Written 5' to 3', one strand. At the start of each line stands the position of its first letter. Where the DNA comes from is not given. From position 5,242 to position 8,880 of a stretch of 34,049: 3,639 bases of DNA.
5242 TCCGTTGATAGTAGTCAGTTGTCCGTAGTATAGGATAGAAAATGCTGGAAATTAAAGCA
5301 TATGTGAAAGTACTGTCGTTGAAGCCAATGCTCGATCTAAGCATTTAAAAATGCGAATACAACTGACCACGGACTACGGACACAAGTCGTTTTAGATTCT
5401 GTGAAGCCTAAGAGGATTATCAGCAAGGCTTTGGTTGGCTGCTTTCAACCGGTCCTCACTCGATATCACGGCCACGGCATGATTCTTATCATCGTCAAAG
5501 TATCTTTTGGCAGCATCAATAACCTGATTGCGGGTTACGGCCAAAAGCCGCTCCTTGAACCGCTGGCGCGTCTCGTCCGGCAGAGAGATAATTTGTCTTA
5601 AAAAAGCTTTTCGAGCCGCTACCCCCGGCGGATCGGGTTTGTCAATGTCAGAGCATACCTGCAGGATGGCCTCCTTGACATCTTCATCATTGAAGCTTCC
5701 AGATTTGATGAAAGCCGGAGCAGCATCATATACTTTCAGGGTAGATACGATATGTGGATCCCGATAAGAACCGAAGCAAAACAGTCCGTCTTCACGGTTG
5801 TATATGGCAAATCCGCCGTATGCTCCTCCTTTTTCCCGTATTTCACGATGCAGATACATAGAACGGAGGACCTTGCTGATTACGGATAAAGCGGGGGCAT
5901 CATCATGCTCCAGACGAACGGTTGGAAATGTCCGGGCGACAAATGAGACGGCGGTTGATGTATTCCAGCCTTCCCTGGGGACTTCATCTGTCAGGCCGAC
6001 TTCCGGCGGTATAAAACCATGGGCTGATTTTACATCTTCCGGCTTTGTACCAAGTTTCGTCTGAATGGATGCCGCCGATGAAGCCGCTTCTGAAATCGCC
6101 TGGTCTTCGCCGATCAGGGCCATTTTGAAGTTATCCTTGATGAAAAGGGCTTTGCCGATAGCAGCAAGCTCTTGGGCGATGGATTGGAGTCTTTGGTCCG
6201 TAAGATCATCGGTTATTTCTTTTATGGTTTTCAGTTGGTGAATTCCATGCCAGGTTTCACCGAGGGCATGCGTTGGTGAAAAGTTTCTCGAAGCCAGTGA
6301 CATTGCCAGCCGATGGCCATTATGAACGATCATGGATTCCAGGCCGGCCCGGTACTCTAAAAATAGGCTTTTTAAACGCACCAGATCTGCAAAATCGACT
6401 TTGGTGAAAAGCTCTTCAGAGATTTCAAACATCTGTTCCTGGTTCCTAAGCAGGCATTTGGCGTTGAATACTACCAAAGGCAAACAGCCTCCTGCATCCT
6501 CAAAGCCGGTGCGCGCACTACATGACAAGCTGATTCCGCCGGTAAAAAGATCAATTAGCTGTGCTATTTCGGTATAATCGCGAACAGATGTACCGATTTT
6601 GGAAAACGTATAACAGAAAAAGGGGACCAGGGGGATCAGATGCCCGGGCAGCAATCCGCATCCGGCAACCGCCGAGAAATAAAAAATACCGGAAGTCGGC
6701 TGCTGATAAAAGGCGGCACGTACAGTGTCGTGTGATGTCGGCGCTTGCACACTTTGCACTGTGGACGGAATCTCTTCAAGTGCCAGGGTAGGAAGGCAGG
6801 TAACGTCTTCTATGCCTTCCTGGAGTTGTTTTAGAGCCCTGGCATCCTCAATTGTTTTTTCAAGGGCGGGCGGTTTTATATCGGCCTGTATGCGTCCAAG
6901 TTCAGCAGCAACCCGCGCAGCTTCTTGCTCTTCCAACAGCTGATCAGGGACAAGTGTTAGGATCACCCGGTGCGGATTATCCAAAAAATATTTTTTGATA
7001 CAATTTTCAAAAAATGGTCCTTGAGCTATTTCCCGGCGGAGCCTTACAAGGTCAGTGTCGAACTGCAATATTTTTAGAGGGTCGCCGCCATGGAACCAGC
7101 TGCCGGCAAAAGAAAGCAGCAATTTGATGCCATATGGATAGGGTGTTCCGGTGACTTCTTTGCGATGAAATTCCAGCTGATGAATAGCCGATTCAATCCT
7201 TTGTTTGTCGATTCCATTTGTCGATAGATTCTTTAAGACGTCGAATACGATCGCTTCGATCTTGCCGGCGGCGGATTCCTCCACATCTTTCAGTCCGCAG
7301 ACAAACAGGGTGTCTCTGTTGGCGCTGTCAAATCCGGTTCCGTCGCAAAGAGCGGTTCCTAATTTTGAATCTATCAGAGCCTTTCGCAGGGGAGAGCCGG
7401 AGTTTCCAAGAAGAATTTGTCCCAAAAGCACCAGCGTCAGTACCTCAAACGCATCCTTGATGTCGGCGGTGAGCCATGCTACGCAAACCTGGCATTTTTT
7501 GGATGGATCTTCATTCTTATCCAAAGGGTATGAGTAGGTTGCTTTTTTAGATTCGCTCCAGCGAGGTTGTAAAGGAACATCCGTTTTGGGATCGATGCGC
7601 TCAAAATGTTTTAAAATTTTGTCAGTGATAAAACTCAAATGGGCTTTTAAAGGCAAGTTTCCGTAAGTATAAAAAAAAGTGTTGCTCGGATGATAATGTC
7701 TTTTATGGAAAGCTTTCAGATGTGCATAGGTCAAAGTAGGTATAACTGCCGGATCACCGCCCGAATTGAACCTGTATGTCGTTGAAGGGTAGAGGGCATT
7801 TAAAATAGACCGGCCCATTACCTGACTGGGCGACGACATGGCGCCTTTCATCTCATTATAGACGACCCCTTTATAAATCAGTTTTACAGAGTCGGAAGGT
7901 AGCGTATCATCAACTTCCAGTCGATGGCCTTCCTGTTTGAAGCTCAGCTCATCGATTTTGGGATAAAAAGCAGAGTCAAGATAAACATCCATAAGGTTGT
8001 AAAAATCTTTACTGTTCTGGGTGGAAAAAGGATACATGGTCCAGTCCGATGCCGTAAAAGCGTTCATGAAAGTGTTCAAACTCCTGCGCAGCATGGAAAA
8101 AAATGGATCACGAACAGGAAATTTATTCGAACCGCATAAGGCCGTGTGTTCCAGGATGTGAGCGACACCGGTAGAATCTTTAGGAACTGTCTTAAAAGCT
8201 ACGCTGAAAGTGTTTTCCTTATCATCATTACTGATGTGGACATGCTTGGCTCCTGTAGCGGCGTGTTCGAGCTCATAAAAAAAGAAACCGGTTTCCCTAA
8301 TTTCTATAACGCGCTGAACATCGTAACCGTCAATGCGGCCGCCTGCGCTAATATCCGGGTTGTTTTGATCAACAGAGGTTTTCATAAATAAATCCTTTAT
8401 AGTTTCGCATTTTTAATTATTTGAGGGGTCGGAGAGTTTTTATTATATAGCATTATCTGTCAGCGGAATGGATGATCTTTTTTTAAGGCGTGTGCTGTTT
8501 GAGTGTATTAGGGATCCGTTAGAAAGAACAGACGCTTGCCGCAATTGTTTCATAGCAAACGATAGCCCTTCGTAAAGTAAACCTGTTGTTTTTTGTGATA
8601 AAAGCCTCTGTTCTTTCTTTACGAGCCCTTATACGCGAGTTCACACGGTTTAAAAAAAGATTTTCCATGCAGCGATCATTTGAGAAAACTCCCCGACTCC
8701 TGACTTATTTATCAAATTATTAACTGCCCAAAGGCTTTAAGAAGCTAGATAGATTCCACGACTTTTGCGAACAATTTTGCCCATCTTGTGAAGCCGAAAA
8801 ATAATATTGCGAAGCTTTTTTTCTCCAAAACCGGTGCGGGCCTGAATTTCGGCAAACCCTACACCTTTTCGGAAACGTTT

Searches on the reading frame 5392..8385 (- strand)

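Call 14: search_protein_families(library=pfam, proteins=[window:5392-8385:-])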
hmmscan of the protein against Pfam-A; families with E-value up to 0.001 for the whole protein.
window:5392-8385:- (997 aa): 4 families
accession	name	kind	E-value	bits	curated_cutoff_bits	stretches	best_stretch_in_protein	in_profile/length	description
PF08367.16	M16C_assoc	-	1.4e-61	208.3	25.3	1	478-724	1-252/252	Peptidase M16C associated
PF05193.26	Peptidase_M16_C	-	9.9e-31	107.4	23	2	218-404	2-181/181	Peptidase M16 inactive domain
PF22516.1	PreP_C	-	6.1e-28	98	27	1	811-976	8-172/173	PreP C-terminal domain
PF00675.25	Peptidase_M16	-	1.4e-08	35.2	22.3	1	68-152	27-108/149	Insulinase (Peptidase family M16)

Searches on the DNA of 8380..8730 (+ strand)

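Call 31: search_rna_families(source=window, start=8380, end=8730, threshold=evalue, max_evalue=10)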
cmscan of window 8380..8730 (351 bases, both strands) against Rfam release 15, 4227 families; matches with E-value up to 10: 0.
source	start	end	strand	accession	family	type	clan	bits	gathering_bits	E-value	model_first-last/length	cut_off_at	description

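Call 55: search_dna_similar(query=window:8406-8701:+, collection=plasmids, mode=distant, max_evalue=0.01)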
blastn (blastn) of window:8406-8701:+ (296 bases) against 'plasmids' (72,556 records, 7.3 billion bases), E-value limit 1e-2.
No match.

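Call 68: build_rna_model(alignment_id=A2, structure=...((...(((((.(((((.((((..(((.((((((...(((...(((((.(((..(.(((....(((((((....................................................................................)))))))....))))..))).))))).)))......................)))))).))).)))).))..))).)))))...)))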
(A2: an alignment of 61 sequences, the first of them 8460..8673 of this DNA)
Model R1 built from alignment A2 (61 sequences, 242 columns); structure: as given.
model positions 212; base pairs 47; branch points 0; effective number of sequences 1.89; information 0.59 bits per position. Calibrated on 0.2 Mb of random sequence (short: E-values are rough).
structure used (alignment columns):
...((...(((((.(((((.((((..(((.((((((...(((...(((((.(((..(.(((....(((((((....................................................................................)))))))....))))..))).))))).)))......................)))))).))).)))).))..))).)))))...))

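Call 70: search_with_rna_model(model_id=R1, sources=[L072, L073, L074, L075, L076, L077, L078, L079, L080, L081, L082, L083, L084, L085, L086, L087, L088, L089, L090, L091, L092, L093, L094, L095, L096, L097, L098, L099, L100, L101, L102, L103, L104, L105, L106, L107, L108, L109, L110, L111, L112, L113, L114, L115, L116, L117, L118, L119, L120, L121, L122, L123, L124, L125, L126, L127, L128, L129, L130, L131, L132, L133, L134, L135, L136, L137, L138, L139, L140, L141, L142, L143, L144, L145, L146, L147, L148, L149, L150, L151, L152, L153, L154, L155, L156, L157, L158, L159, L160, L161, L162, L163, L164, L165, L166, L167, L168, L169, L170, L171], max_evalue=0.001, make_alignment=true)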
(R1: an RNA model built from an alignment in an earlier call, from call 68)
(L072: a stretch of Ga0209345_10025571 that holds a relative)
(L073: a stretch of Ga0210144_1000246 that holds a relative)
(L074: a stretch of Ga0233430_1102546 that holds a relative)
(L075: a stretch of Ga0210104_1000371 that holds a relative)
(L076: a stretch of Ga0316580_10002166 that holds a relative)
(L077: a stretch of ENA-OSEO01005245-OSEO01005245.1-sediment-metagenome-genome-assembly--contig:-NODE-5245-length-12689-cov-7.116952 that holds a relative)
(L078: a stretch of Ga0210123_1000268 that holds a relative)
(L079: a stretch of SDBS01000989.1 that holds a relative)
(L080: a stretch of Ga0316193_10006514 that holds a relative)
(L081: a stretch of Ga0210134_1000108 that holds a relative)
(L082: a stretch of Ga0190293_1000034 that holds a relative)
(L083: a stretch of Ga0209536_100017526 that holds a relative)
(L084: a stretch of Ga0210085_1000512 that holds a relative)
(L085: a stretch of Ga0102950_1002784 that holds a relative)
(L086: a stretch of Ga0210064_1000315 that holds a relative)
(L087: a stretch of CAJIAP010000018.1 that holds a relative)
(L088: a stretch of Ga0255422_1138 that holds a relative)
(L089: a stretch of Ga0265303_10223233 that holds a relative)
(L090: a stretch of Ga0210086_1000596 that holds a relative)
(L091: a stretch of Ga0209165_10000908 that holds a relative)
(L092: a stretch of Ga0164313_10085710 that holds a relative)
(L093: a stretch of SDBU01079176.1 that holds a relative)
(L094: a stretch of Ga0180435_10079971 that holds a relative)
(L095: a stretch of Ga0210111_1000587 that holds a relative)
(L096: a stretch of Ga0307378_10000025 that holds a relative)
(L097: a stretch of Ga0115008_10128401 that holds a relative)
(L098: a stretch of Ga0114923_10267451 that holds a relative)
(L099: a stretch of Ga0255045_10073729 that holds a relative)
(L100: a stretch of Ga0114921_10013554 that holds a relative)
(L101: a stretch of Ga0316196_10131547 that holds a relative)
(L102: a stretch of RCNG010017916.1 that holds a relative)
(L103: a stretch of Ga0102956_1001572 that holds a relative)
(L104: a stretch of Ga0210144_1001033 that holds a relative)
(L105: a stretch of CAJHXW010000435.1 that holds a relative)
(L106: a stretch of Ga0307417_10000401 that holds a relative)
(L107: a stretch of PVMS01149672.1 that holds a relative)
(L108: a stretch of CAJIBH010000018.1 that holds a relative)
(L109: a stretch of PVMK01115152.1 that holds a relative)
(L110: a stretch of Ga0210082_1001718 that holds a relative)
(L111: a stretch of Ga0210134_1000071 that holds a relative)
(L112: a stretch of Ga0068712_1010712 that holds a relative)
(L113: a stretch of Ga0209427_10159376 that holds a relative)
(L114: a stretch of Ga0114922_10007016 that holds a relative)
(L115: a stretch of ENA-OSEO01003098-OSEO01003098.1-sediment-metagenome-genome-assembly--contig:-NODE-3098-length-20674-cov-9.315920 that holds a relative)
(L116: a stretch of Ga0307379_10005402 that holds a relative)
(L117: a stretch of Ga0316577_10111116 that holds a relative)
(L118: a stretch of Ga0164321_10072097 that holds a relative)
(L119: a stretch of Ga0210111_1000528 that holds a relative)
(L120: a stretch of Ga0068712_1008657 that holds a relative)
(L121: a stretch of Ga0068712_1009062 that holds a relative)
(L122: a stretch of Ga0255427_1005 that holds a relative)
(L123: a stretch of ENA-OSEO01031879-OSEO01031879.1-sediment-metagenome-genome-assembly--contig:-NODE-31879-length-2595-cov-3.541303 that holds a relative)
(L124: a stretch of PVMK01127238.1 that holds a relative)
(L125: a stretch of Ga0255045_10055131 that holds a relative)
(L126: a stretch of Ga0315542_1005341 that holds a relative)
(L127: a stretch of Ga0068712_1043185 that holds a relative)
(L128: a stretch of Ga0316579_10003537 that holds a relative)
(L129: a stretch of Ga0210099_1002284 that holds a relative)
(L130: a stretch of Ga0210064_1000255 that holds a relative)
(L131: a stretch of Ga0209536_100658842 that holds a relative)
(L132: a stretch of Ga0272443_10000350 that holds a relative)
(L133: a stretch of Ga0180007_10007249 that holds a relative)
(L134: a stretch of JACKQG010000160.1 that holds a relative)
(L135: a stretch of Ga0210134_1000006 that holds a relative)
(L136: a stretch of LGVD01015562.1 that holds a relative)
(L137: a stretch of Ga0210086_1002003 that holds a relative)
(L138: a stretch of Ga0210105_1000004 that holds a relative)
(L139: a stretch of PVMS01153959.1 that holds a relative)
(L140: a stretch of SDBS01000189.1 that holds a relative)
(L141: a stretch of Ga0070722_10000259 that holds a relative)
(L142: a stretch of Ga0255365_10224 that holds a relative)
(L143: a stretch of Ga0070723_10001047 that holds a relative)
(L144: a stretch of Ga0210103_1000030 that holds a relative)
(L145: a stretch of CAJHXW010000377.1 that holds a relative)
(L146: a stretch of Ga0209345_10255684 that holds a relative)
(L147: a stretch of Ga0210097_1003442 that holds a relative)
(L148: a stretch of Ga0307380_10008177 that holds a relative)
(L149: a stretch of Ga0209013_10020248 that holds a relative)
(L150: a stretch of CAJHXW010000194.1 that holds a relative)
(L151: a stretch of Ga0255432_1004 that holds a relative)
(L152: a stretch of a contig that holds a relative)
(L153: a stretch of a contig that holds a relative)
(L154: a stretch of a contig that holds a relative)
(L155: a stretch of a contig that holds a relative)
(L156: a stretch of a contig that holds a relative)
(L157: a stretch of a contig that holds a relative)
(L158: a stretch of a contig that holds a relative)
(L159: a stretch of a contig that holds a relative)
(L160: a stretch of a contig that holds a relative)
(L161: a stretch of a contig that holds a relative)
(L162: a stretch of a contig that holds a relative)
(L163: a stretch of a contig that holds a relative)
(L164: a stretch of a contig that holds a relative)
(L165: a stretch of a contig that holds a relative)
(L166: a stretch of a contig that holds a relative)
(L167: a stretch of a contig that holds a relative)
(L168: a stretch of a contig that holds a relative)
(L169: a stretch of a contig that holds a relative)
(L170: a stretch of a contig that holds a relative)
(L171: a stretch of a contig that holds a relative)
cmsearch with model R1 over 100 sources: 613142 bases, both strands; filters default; matches with E-value up to 0.001: 200.
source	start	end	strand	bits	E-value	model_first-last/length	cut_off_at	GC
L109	5314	5527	-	230.8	2.4e-51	1-212/212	no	0.35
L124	4201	4411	-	226.2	3e-50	1-212/212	no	0.37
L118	177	390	-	224.6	7e-50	1-212/212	no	0.4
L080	5960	6168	-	197.3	1.8e-43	1-212/212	no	0.35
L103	7389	7601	+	192.7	2.2e-42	1-212/212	no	0.36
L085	3913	4121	+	189.1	1.6e-41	1-212/212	no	0.33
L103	6330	6543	-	187.3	4.2e-41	1-212/212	no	0.4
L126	1444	1652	+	184.2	2.2e-40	1-212/212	no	0.34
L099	194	404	+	183.2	3.8e-40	1-212/212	no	0.33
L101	767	979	+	180.2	1.9e-39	1-212/212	no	0.35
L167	49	260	-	178.8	4.2e-39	1-212/212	no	0.35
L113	1652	1863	+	177.3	9.5e-39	1-212/212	no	0.37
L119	4261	4473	-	176.8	1.2e-38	1-212/212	no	0.35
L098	4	204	+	175.2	2.9e-38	1-212/212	no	0.36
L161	681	891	+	171.5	2.1e-37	1-212/212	no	0.35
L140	6736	6936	-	170.9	2.9e-37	1-212/212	no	0.35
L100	4108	4307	-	169.2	7.4e-37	1-212/212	no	0.34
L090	6111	6325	-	168.4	1.1e-36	1-212/212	no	0.35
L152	5254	5468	+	167.2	2.2e-36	1-212/212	no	0.33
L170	2214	2425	+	166.5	3.3e-36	1-212/212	no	0.42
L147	2199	2410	+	165.7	5.1e-36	1-212/212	no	0.39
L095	4270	4482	+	165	7.2e-36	1-212/212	no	0.34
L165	2275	2485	-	164.8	8e-36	1-212/212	no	0.34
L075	4651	4865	+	164.7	8.6e-36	1-212/212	no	0.34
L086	10029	10240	+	162.4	2.9e-35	1-212/212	no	0.33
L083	6019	6229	+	162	3.6e-35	1-212/212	no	0.33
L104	237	447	+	161.6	4.6e-35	1-212/212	no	0.34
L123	857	1068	+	161.1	5.9e-35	1-212/212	no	0.39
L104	4014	4225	+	160.3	9.3e-35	1-212/212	no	0.33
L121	1054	1265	+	158.5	2.5e-34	1-212/212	no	0.45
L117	1206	1417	-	158.3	2.8e-34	1-212/212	no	0.34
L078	849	1059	+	154.8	1.8e-33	1-212/212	no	0.34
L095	2483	2694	+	154.3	2.4e-33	1-212/212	no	0.33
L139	3776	3983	+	154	2.8e-33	1-212/212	no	0.43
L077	5500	5711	+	153.7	3.3e-33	1-212/212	no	0.47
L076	3962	4193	-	147.9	7.7e-32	1-212/212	no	0.37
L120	4822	5032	+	143.7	7.6e-31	1-212/212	no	0.41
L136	641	849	-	141.8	2.1e-30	1-212/212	no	0.4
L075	6673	6866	-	139.1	9.2e-30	19-212/212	5'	0.36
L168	3475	3683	-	138.3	1.4e-29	1-212/212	no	0.4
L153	2267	2469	+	122.9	6e-26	1-212/212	no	0.35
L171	2422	2629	+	120.8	1.9e-25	1-212/212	no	0.38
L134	2451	2652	-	118.8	5.4e-25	1-212/212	no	0.31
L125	120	319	+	116.5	1.8e-24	1-212/212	no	0.32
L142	9819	10020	-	116.1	2.4e-24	1-212/212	no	0.36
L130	1882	2084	-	115.6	3.1e-24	1-212/212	no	0.34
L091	5584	5784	+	115.3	3.5e-24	1-212/212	no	0.33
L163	1481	1688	+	114.5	5.6e-24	1-212/212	no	0.39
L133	7181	7380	+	114.1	6.7e-24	1-212/212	no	0.34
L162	10483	10684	+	112.3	1.8e-23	1-212/212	no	0.39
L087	1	201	+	112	2.2e-23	8-212/212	5'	0.46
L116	2656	2857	+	111.7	2.5e-23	1-212/212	no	0.3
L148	4880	5081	-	111.7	2.5e-23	1-212/212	no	0.3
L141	7708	7908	+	111.6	2.7e-23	1-212/212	no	0.33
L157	1193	1392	-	110.5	4.9e-23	1-212/212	no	0.39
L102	3119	3319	+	109.9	6.6e-23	1-212/212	no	0.33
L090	7543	7744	+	109.1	1.1e-22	1-212/212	no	0.39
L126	4401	4602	+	108.7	1.3e-22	1-212/212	no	0.39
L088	4359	4561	+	108.2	1.6e-22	1-212/212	no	0.39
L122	657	859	-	108.2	1.6e-22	1-212/212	no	0.39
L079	9441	9669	+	107.6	2.3e-22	1-212/212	no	0.4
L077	4703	4902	-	106.7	3.9e-22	1-212/212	no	0.38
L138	712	911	-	104.2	1.5e-21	1-212/212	no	0.38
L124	4198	4408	+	103.9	1.7e-21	1-212/212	no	0.37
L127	153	352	+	103.9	1.8e-21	1-212/212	no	0.4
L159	2061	2264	+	103.9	1.8e-21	1-212/212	no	0.37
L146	859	1068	-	102.2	4.3e-21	1-212/212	no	0.39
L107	3465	3668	+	102.2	4.4e-21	1-212/212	no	0.37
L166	6293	6492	-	101.6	6.2e-21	1-212/212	no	0.33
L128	4938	5138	-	99.9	1.5e-20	1-212/212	no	0.39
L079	6416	6644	+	98.5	3.2e-20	1-212/212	no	0.39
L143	4070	4269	-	98.4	3.5e-20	1-212/212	no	0.34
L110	1973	2173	-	98.2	3.8e-20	1-212/212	no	0.37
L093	2342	2541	-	96.1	1.2e-19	1-212/212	no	0.34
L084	348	547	-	95.6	1.6e-19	1-212/212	no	0.38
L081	10423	10622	-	95.3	1.8e-19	1-212/212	no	0.39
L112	2298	2497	+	95.2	1.9e-19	1-212/212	no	0.38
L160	3404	3604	+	95.2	1.9e-19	1-212/212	no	0.34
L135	4117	4316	-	94.7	2.5e-19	1-212/212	no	0.4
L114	4340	4546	-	93.7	4.4e-19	1-212/212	no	0.47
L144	5025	5224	-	93.5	4.8e-19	1-212/212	no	0.36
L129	2102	2298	+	91.3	1.6e-18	1-212/212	no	0.36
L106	2152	2348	-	91.3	1.6e-18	1-212/212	no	0.36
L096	5506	5711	+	90.9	2e-18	1-212/212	no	0.36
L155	1256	1455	-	88.7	6.6e-18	1-212/212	no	0.35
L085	3916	4124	-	88.7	6.7e-18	1-212/212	no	0.33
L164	10488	10695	+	88.3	7.9e-18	1-212/212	no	0.47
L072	2849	3047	-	88.1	9e-18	1-212/212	no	0.35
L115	12836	13034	+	87.6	1.2e-17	1-212/212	no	0.37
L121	1326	1520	-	87.5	1.3e-17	1-212/212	no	0.37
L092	1685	1884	+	87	1.6e-17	1-212/212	no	0.32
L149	4129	4329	+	86.5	2.2e-17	1-212/212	no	0.43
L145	54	253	+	85.9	2.9e-17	1-212/212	no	0.28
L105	3381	3583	-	84.6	6.1e-17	1-212/212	no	0.31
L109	5311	5524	+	84.5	6.4e-17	1-212/212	no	0.36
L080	5957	6165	+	83.1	1.4e-16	1-212/212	no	0.35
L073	774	970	+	82.8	1.6e-16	1-212/212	no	0.32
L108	45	239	-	82.2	2.2e-16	1-212/212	no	0.35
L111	7784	7984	-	82.2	2.2e-16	1-212/212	no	0.38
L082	1503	1705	+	80.8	4.8e-16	1-212/212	no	0.51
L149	1500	1700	+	80.4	6e-16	1-212/212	no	0.49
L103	7392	7604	-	79.8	8.3e-16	1-212/212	no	0.36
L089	1258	1449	-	79.6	9.2e-16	17-212/212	5'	0.47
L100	4105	4304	+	78.2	1.9e-15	1-212/212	no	0.34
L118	174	387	+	78.1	2e-15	1-212/212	no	0.4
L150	9031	9235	+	77.7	2.5e-15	1-212/212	no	0.28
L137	7659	7853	-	76.6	4.5e-15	1-212/212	no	0.36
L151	4657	4853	-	76.1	6e-15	1-212/212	no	0.34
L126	1447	1655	-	74.9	1.1e-14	1-212/212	no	0.34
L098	7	207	-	74.3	1.6e-14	1-212/212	no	0.37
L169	10461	10663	+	72.7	3.8e-14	1-212/212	no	0.3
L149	2560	2755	+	71.5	7.1e-14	1-212/212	no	0.48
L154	224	427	-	70.8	1e-13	1-212/212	no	0.47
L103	6327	6540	+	70.3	1.4e-13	1-212/212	no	0.41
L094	217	419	-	70.2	1.5e-13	1-212/212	no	0.47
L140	6733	6933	+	69.5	2.2e-13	1-212/212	no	0.36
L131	867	1063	-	67.4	6.9e-13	1-212/212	no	0.45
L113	1655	1866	-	67.2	7.5e-13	1-212/212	no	0.36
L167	46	257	+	66.7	9.7e-13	1-212/212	no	0.35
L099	197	407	-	64.7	2.9e-12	1-212/212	no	0.33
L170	2217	2428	-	64.4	3.4e-12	1-212/212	no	0.41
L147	2202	2413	-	64.3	3.6e-12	1-212/212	no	0.39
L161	684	894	-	62.6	9.1e-12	1-212/212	no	0.35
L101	770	982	-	62.4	1e-11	1-212/212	no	0.35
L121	1057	1268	-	61.4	1.7e-11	1-212/212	no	0.45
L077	5503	5714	-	61.3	1.8e-11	1-212/212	no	0.47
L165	2272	2482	+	60.2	3.3e-11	1-212/212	no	0.34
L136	638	846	+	59.9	3.8e-11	1-212/212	no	0.4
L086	10032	10243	-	58.9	6.5e-11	1-212/212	no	0.33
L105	9094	9296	-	58.9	6.7e-11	1-212/212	no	0.28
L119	4258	4470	+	58.9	6.8e-11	1-212/212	no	0.35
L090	6108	6322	+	58.9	6.8e-11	1-212/212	no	0.35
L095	2245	2460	-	58.1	1e-10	1-212/212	no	0.45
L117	1203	1414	+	57.9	1.1e-10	1-212/212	no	0.34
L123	860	1071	-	57.3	1.6e-10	1-212/212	no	0.39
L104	240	450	-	56.7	2.2e-10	1-212/212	no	0.34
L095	4273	4485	-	56.5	2.4e-10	1-212/212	no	0.34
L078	852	1062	-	55.5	4.1e-10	1-212/212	no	0.35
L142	9816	10017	+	55.1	5.1e-10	1-212/212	no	0.36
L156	1432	1573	-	55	5.4e-10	33-183/212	no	0.35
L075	4654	4868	-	54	9.4e-10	1-212/212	no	0.34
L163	1484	1691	-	53.6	1.2e-09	1-212/212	no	0.4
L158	1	184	-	53.5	1.2e-09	1-198/212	3'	0.45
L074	379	585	-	53.4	1.4e-09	1-212/212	no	0.48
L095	2486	2697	-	52.2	2.5e-09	1-212/212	no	0.33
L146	856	1065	+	52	2.8e-09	1-212/212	no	0.39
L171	2425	2632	-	51.9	2.9e-09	1-212/212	no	0.38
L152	5257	5471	-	50.9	5.1e-09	1-212/212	no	0.33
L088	4362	4564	-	50.9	5.2e-09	1-212/212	no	0.4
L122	654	856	+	50.9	5.2e-09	1-212/212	no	0.4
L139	3779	3986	-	50.5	6.4e-09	1-212/212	no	0.43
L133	7184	7383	-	49.1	1.3e-08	1-212/212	no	0.34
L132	430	631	-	48.9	1.5e-08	1-212/212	no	0.61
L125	123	322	-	48.8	1.6e-08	1-212/212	no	0.33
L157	1190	1389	+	48.1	2.4e-08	1-212/212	no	0.38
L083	6022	6232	-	47.3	3.5e-08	1-212/212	no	0.33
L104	4017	4228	-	47.3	3.7e-08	1-212/212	no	0.33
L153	2270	2472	-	46.9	4.5e-08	1-212/212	no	0.35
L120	4825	5035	-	45.8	8e-08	1-212/212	no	0.41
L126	4404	4605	-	45.5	9.7e-08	1-212/212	no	0.39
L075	6670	6866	+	45.3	1e-07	1-197/212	3'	0.36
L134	2448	2649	+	43.9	2.3e-07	1-212/212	no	0.31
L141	7711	7911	-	43.3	3.1e-07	1-212/212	no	0.33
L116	2659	2860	-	43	3.7e-07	1-212/212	no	0.31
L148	4877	5078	+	43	3.7e-07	1-212/212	no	0.31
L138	709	908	+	41.3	9.1e-07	1-212/212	no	0.38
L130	1879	2081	+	41.2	9.8e-07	1-212/212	no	0.35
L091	5587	5787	-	39.8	2.1e-06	1-212/212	no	0.33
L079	9484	9612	-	39.3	2.7e-06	44-175/212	no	0.36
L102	3122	3322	-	39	3.3e-06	1-212/212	no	0.34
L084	351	538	+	38.8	3.5e-06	1-212/212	no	0.36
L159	2064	2267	-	38.6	4.1e-06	1-212/212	no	0.36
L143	4067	4266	+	38.4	4.4e-06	1-212/212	no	0.34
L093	2339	2538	+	38.1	5.2e-06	1-212/212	no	0.34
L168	3512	3639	+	37.8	6.2e-06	44-175/212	no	0.37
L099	1059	1194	-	37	9.6e-06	70-212/212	5'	0.34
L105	3377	3582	+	36.9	1e-05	1-212/212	no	0.31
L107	3468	3671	-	36.7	1.1e-05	1-212/212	no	0.37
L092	1688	1887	-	35.4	2.3e-05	1-212/212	no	0.33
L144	5026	5217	+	35.3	2.4e-05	1-212/212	no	0.35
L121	1323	1517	+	35.3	2.4e-05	1-212/212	no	0.37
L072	2846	3044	+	34.7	3.3e-05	1-212/212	no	0.36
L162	10486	10687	-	34.6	3.5e-05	1-212/212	no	0.39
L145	54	259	-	34.5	3.7e-05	1-212/212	no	0.29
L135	4114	4313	+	33.8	5.4e-05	1-212/212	no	0.39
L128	4974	5095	+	33.4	6.7e-05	44-175/212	no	0.4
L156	1400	1625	+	33.4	6.7e-05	1-212/212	no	0.36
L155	1253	1452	+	33.3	6.9e-05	1-212/212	no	0.35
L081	10420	10619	+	33.1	8e-05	1-212/212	no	0.39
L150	9076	9196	-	32.9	8.6e-05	44-175/212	no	0.28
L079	6459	6588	-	32.6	0.0001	44-175/212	no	0.34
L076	3959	4190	+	32.5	0.00011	1-212/212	no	0.37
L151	4695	4813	+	32.2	0.00012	45-175/212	no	0.34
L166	6290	6489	+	31.6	0.00018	1-212/212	no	0.34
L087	1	204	-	30.4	0.00034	1-208/212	3'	0.47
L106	2155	2338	+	30.2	0.00037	1-212/212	no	0.33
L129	2112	2295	-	30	0.00041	1-212/212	no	0.33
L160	3407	3607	-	29.7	0.00051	1-212/212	no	0.34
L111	7786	7976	+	28.7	0.00086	1-212/212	no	0.37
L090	7546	7747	-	28.6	0.0009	1-212/212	no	0.39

Alignment A3: 150 matches aligned to the model, 377 columns, each read 5' to 3' on its own strand. Consensus structure (alignment columns), stored with it:
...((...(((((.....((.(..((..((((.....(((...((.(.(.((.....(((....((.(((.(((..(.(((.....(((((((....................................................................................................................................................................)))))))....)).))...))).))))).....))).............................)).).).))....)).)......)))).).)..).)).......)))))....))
